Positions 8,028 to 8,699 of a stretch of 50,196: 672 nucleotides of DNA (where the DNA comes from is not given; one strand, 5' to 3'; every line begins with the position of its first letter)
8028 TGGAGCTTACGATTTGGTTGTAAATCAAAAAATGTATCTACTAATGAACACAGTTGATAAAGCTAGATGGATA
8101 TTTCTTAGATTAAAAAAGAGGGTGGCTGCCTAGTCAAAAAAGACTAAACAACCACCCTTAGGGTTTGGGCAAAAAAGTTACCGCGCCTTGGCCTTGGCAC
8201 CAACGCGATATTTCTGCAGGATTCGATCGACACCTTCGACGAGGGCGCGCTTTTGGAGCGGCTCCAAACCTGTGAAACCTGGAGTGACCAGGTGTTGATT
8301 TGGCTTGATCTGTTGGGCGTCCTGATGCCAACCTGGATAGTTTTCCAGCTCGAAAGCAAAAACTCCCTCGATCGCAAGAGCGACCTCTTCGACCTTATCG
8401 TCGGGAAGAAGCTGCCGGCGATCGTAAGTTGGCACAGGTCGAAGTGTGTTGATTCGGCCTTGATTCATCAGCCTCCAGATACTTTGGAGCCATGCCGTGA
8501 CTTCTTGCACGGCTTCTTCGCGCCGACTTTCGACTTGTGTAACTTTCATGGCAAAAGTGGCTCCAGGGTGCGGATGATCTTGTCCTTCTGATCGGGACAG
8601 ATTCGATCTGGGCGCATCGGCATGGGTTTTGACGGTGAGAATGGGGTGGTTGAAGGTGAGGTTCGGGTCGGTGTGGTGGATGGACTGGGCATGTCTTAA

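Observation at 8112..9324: GC-rich three-ORF cassette of unknown function wedged between the FemAB-family gene and the helicase-nuclease gene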

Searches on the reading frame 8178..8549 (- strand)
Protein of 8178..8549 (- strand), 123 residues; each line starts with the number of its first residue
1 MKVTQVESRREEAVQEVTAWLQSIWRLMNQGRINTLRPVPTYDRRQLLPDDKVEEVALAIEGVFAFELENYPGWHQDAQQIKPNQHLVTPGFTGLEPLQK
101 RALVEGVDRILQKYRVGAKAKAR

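Call 5: search_protein_families(library=pfam, proteins=[window:8178-8549:-], max_evalue=10)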
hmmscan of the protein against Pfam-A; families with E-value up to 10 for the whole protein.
window:8178-8549:- (123 aa): 1 family
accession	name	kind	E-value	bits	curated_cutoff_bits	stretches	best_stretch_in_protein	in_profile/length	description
PF11620.14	GABP-alpha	-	0.083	13.6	26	1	63-91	23-51/85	GA-binding protein alpha chain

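Call 6: search_protein_families(library=padloc, proteins=[window:8178-8549:-], max_evalue=10)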
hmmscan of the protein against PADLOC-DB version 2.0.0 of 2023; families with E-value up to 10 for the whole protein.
window:8178-8549:- (123 aa): 0 families

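Call 7: search_protein_families(library=phrogs, proteins=[window:8178-8549:-], max_evalue=10)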
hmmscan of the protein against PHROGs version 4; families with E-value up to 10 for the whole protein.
window:8178-8549:- (123 aa): 0 families

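Call 8: search_protein_families(library=ncbifam, proteins=[window:8178-8549:-], max_evalue=10)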
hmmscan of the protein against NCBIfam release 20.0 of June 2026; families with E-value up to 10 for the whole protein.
window:8178-8549:- (123 aa): 0 families

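Call 10: find_homologous_proteins(query=window:8178-8549:-, max_evalue=0.01)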
Query window:8178-8549:- (123 aa): 8 proteins with E <= 0.01 among 17 candidates.
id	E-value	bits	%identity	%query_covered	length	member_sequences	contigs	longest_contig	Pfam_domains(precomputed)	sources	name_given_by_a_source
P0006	1.3e-75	269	100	100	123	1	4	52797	-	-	-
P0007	2.2e-71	255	100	94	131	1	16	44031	-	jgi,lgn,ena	-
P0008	8.6e-65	234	89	100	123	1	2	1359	-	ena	-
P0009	8.7e-63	227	87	97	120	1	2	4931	-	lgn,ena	-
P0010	1.8e-58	213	85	94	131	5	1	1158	-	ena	-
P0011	1.6e-54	201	79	94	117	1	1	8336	-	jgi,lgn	-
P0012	1.8e-53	197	75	100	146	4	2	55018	-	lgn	-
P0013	9.5e-53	195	72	100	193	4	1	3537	-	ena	-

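Call 33: predict_structure(alignment_id=A2)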
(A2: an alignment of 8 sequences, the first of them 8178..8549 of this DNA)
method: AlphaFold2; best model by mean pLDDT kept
length: 123 residues; sequences in the alignment: 8
mean_pLDDT: 65.1   pTM: 0.58
mean pLDDT of the five models: 65.1, 63.3, 57.9, 55.0, 53.1
residues with pLDDT >= 90: 0; 70-90: 53; 50-70: 54; < 50: 16
segments of 3 or more residues with pLDDT < 50: 1-3, 117-123
pLDDT, mean of each block of 10 residues (from residue 1): 56 73 73 63 61 77 67 54 53 73 78 61 39
secondary structure, 60 per line:
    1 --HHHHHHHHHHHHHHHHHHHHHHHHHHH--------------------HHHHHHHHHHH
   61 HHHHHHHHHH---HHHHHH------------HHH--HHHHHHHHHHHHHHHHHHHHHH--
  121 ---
elements in order: H3-29 H50-70 H74-79 H97-118

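Call 57: fold_search(model_id=the predicted structure, library=pdb)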
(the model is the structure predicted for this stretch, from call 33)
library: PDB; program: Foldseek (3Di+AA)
matches with E <= 10: 59; with E <= 0.001: 0
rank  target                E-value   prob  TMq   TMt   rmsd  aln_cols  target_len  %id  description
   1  6ox5_A                2.8e+00  0.09  0.22  0.07  13.9        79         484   18  A SETD3 Mutant (N255A) in Complex with an Actin Peptide with His73 Replaced with Lysine (released 2019-08-21)
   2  6icv_B                3.2e+00  0.09  0.22  0.07  13.4        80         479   16  Structure of SETD3 bound to SAH and unmodified actin (released 2019-02-27)
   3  6ict_C                3.2e+00  0.08  0.22  0.07  14.0        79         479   18  Structure of SETD3 bound to SAH and methylated actin (released 2019-02-27)
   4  4drx_B                3.8e+00  0.12  0.23  0.08  10.6        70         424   11  GTP-Tubulin in complex with a DARPIN (released 2012-07-11)
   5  4drx_D                3.8e+00  0.12  0.23  0.08  10.6        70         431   11  GTP-Tubulin in complex with a DARPIN (released 2012-07-11)
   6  4lnu_B                3.8e+00  0.12  0.23  0.08  10.6        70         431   11  Nucleotide-free kinesin motor domain in complex with tubulin and a DARPin (released 2014-12-03)
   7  4j11_C                4.0e+00  0.08  0.22  0.29  14.7        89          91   12  The crystal structure of a secreted protein ESXB (wild-type, in P21 space group) from Bacillus anthracis str. sterne (released 2013-02-13)
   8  3ns4                  4.0e+00  0.07  0.28  0.18  17.4       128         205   12  Structure of a C-terminal fragment of its Vps53 subunit suggests similarity of GARP to a family of tethering complexes (released 2010-09-15)
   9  5jvd_D                4.3e+00  0.10  0.23  0.08  10.6        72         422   11  Tubulin-TUB092 complex (released 2016-06-08)
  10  6ls4_D                4.3e+00  0.10  0.23  0.08  11.1        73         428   11  A novel anti-tumor agent S-40 in complex with tubulin (released 2021-01-20)
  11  7q1e_B                4.3e+00  0.09  0.23  0.08  10.7        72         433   11  CPAP:TUBULIN:IIH5 ALPHAREP COMPLEX (released 2022-04-13)
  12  6ch2_E                4.3e+00  0.05  0.23  0.20  14.3       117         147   16  Crystal structure of the cytoplasmic domain of FlhA and FliT-FliD complex (released 2018-05-16)
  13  6u42_R0               4.5e+00  0.09  0.23  0.08  10.9        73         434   10  Natively decorated ciliary doublet microtubule (released 2019-11-13)
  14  7lms_A                4.5e+00  0.07  0.22  0.07  13.4        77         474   14  Structure of human SetD3 methyl-transferase in complex with 2A protease from Coxsackievirus B3 (released 2022-08-10)
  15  1ggq_A                4.5e+00  0.03  0.21  0.17  15.0       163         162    9  OUTER SURFACE PROTEIN C (OSPC) OF BORRELIA BURGDORFERI STRAIN B31 (released 2001-03-14)
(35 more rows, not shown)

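Call 58: find_homologous_proteins(query=A6, max_evalue=0.001)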
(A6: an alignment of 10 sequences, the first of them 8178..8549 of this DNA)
Query A6 (10 sequences) (123 aa, profile of the alignment): 63 proteins with E <= 0.001 among 1436 candidates.
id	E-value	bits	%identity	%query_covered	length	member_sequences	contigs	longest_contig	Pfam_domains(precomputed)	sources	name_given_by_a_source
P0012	1.7e-53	198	75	100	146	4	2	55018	-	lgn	-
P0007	6.3e-52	193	100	94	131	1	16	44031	-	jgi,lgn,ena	-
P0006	9.1e-52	192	100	100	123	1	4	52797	-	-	-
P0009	1.3e-50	189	87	97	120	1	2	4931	-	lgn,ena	-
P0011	3.1e-50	187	79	94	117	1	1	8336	-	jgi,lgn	-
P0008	3.3e-50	187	89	100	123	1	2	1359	-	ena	-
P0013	3.4e-49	184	72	100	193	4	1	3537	-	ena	-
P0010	3.9e-49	184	85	94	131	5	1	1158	-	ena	-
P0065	5.0e-45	171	38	92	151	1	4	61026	-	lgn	-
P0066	1.1e-42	163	31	93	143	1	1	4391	-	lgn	-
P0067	9.8e-40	154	42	93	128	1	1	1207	-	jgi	jgi:hypothetical protein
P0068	3.7e-39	152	32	94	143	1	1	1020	-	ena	-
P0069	5.9e-39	151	42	96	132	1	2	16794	-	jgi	jgi:hypothetical protein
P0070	1.5e-38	150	40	93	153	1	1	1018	-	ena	-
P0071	2.1e-38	149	40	93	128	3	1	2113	-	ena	-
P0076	2.6e-37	146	41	93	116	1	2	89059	-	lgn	-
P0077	3.6e-37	145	40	94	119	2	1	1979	-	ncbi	-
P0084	5.4e-35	138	41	94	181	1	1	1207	-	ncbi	-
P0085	7.1e-35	138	40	93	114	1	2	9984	-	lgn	-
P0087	9.1e-35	137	36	93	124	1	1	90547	-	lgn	-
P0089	2.7e-34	136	40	81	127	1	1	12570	-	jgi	-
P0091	6.4e-34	135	35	93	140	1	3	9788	-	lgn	-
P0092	2.0e-33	133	40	89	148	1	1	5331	-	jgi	-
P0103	1.9e-30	123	37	93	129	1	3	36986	-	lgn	-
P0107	2.2e-29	120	37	93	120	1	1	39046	-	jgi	jgi:hypothetical protein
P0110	3.1e-28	116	34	94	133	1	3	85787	-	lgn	-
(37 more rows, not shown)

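Call 59: search_solved_structures(query=A6, max_evalue=10)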
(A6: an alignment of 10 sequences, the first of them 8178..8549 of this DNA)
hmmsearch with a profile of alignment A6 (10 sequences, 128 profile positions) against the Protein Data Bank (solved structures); distinct sequences matched with E-value up to 10: 1.
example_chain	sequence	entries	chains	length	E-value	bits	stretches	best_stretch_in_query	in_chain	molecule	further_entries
6p4x_A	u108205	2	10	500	0.024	18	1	91-120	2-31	Glucokinase-1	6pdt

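Call 61: find_encoding_contigs(protein=P0087, flank=10000, max_places=1)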
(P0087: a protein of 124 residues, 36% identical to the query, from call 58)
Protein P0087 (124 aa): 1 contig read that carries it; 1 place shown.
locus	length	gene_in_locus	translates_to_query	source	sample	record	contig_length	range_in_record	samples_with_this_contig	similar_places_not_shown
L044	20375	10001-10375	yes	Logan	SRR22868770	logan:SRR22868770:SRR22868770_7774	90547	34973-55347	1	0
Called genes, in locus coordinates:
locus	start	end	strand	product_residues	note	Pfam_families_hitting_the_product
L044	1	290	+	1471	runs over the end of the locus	PF10145:PhageMin_Tail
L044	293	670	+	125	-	-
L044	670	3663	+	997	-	PF18896:SLT_3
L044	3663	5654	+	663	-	-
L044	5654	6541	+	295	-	-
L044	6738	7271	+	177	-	-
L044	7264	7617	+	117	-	-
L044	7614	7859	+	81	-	-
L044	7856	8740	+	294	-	PF00112:Peptidase_C1 (weak)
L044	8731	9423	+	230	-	PF01510:Amidase_2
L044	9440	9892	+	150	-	-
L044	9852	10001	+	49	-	-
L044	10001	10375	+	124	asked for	-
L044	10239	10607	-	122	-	-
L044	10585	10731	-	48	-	-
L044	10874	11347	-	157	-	-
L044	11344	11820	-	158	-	-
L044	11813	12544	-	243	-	PF12705:PDDEXK_1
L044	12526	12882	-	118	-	PF04480:DUF559 (faint)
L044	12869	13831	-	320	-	PF00154:RecA_N, PF06745:ATPase (faint)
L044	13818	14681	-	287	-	PF18723:HMUDK_hel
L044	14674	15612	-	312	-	PF00303:Thymidylat_synt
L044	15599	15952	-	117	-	-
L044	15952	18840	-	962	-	PF02811:PHP, PF07733:DNA_pol3_alpha, PF17657:DNA_pol3_finger, PF14579:HHH_6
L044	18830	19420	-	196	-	PF13671:AAA_33 (faint), PF18748:HMUDK_HMUD1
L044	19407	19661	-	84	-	-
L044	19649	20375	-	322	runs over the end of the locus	PF18724:ADDT (weak)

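Call 62: find_encoding_contigs(protein=P0076, flank=10000, max_places=1)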
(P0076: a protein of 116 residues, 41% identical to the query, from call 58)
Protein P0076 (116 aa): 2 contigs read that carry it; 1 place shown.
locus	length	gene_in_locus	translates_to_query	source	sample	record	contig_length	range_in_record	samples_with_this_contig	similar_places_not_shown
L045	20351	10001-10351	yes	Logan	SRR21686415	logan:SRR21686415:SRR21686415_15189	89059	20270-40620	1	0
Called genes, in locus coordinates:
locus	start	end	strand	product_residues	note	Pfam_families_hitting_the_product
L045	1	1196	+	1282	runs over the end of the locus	PF10145:PhageMin_Tail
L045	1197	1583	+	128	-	-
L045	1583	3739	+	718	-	PF18911:PKD_4 (weak)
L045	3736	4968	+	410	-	-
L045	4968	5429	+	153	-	-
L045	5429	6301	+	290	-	-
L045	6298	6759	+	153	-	-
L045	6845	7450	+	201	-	-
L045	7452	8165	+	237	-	PF01510:Amidase_2 (weak)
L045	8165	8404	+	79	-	-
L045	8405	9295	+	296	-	PF01471:PG_binding_1 (weak), PF00413:Peptidase_M10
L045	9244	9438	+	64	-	-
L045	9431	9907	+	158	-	-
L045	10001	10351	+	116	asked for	-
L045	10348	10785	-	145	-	-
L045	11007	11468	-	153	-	-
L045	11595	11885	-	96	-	PF24071:Phage_zn_bind_3 (weak)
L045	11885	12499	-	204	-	-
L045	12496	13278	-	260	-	PF12705:PDDEXK_1 (weak)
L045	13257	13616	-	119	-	PF04480:DUF559 (weak)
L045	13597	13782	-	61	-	PF12844:HTH_19 (weak), PF01381:HTH_3 (weak)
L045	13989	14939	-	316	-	PF00154:RecA_N, PF06745:ATPase (weak)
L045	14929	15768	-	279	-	PF18723:HMUDK_hel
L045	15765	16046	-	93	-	-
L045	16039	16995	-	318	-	PF00303:Thymidylat_synt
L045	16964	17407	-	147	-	-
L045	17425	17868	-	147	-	-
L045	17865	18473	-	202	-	PF01541:GIY-YIG, PF07460:NUMOD3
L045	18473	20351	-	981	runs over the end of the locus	PF02811:PHP, PF07733:DNA_pol3_alpha, PF17657:DNA_pol3_finger, PF14579:HHH_6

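Call 63: find_encoding_contigs(protein=P0110, flank=10000, max_places=1)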
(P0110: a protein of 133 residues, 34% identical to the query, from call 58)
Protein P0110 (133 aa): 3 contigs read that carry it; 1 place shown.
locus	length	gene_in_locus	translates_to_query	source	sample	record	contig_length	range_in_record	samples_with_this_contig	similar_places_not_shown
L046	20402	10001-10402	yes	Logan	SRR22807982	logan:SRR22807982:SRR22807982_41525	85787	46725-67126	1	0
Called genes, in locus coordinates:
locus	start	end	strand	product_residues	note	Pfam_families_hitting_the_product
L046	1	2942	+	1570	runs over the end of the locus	PF10145:PhageMin_Tail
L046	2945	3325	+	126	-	-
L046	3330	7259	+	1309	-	PF18896:SLT_3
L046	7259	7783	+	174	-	-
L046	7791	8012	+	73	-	-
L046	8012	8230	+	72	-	-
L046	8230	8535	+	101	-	-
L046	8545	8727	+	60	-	-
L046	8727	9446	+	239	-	PF01510:Amidase_2 (weak)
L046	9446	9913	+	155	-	-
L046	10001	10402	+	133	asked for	-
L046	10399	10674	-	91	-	-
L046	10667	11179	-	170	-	-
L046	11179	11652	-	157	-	-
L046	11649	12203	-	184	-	PF16473:Rv2179c-like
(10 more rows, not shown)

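Call 65: list_cluster_members(proteins=[P0077, P0084, P0069, P0107, P0089, P0103, P0085, P0091, P0067, P0092])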
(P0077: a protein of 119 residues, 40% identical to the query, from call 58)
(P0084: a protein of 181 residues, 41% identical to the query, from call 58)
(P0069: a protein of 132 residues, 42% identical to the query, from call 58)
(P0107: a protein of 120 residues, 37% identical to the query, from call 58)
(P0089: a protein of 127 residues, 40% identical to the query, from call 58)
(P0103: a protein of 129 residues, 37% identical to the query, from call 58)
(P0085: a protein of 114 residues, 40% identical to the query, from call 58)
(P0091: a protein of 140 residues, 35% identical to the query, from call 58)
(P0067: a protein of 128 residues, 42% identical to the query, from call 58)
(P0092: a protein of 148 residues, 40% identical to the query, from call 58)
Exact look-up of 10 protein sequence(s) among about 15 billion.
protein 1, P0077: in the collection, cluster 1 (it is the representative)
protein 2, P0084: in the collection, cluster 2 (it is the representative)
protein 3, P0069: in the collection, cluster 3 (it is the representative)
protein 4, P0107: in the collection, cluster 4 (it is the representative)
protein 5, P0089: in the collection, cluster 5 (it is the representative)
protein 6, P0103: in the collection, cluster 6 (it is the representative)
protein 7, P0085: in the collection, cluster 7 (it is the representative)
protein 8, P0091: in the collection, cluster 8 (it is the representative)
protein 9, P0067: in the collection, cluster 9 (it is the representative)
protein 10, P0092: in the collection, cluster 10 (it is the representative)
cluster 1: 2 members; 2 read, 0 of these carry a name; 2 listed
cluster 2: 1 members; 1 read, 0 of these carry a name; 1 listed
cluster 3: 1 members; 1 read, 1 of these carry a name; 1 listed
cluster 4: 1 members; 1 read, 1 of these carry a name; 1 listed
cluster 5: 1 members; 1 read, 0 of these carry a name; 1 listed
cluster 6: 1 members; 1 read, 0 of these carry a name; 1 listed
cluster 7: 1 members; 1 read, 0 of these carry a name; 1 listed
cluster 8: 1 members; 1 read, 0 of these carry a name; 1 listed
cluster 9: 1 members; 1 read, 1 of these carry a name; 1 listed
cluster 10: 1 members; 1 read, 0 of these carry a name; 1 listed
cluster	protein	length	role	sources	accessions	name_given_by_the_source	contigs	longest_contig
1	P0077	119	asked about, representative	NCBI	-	-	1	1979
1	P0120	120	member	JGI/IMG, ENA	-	-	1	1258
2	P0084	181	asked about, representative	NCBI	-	-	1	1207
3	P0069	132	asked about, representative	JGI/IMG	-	hypothetical protein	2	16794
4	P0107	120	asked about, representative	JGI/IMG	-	hypothetical protein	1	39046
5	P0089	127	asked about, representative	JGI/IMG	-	-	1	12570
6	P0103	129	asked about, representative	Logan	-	-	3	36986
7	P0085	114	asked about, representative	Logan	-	-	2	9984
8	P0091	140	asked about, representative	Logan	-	-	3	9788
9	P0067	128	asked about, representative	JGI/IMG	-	hypothetical protein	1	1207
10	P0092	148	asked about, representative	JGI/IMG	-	-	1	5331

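Call 66: search_dna_similar(query=L045:9431-9907:+, collection=phages, mode=protein, max_evalue=0.001, max_rows=25)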
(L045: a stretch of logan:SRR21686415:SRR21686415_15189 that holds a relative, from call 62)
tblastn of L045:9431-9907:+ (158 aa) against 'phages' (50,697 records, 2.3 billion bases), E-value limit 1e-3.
No match.
